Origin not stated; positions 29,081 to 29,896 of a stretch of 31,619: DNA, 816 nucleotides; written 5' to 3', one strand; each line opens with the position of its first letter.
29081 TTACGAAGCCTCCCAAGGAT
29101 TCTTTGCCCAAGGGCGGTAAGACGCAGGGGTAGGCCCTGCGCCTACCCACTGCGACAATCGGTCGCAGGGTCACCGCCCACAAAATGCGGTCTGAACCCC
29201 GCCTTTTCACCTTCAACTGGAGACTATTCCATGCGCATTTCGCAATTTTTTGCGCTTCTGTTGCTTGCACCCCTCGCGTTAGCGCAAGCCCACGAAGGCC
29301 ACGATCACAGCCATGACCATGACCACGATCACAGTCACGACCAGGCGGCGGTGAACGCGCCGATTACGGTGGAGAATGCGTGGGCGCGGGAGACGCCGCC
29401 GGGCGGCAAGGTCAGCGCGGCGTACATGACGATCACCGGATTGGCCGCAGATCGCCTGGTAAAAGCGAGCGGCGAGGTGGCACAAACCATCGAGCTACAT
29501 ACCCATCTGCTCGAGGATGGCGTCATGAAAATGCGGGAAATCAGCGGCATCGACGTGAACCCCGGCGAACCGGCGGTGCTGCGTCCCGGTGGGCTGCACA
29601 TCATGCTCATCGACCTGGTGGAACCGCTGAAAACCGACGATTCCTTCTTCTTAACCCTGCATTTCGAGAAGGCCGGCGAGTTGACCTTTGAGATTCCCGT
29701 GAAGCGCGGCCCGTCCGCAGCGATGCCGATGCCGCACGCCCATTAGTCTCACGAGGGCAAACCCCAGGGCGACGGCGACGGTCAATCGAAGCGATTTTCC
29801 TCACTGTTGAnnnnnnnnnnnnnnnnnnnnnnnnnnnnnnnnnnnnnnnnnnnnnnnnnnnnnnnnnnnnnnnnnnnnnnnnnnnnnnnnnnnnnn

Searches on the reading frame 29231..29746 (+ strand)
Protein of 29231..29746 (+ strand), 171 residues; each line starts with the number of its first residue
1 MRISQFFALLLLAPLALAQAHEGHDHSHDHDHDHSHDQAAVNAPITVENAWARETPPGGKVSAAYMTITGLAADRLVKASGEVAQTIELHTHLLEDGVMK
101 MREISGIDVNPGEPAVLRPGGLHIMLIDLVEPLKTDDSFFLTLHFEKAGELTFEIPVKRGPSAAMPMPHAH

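Call 4: search_protein_families(library=pfam, proteins=[window:29231-29746:+], max_evalue=0.01)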
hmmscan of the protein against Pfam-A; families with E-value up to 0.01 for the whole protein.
window:29231-29746:+ (171 aa): 2 families
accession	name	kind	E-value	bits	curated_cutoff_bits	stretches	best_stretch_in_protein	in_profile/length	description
PF04314.18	PCuAC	-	1.4e-35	121.9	29.4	1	47-152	1-108/109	Copper chaperone PCu(A)C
PF10986.14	ZrgA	-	0.0079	16.6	27.4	1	19-40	77-98/161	ZrgA family zinc uptake protein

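Call 7: search_protein_families(library=ncbifam, proteins=[window:29231-29746:+], max_evalue=0.001)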
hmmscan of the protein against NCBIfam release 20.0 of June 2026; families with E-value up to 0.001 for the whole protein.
window:29231-29746:+ (171 aa): 0 families

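Call 52: search_solved_structures(query=window:29231-29746:+, max_evalue=0.001, show_alignments=2)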
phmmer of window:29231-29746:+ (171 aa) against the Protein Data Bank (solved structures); distinct sequences matched with E-value up to 0.001: 10.
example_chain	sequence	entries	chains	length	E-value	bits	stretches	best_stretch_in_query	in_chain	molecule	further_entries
9yah_A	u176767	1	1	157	1.8e-20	76.7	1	42-171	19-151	Copper chaperone PCu(A)C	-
9rez_A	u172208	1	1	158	1.2e-18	70.8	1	27-164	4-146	Copper chaperone PCu(A)C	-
9rf0_A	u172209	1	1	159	2.6e-18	69.7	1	27-164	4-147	Copper chaperone PCu(A)C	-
2k6w_A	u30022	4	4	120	5.7e-10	42.6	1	50-158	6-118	Putative uncharacterized protein TTHA1943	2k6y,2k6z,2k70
3zja_A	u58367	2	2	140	7.5e-08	35.7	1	33-160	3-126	SL3965 | SCO3965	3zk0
1x9l_A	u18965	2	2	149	1.8e-07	34.5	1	40-157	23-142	CuI-DR1885 | Hypothetical protein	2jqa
6p1g_A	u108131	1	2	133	3.3e-06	30.3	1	43-161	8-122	Copper chaperone PCu(A)C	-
6p1f_A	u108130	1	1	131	4e-06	30.1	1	44-161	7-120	Copper chaperone PCu(A)C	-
6p17_B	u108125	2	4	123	7.3e-05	25.9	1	45-156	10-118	PmoF1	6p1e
6p16_B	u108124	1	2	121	7.7e-05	25.9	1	45-156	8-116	PmoF1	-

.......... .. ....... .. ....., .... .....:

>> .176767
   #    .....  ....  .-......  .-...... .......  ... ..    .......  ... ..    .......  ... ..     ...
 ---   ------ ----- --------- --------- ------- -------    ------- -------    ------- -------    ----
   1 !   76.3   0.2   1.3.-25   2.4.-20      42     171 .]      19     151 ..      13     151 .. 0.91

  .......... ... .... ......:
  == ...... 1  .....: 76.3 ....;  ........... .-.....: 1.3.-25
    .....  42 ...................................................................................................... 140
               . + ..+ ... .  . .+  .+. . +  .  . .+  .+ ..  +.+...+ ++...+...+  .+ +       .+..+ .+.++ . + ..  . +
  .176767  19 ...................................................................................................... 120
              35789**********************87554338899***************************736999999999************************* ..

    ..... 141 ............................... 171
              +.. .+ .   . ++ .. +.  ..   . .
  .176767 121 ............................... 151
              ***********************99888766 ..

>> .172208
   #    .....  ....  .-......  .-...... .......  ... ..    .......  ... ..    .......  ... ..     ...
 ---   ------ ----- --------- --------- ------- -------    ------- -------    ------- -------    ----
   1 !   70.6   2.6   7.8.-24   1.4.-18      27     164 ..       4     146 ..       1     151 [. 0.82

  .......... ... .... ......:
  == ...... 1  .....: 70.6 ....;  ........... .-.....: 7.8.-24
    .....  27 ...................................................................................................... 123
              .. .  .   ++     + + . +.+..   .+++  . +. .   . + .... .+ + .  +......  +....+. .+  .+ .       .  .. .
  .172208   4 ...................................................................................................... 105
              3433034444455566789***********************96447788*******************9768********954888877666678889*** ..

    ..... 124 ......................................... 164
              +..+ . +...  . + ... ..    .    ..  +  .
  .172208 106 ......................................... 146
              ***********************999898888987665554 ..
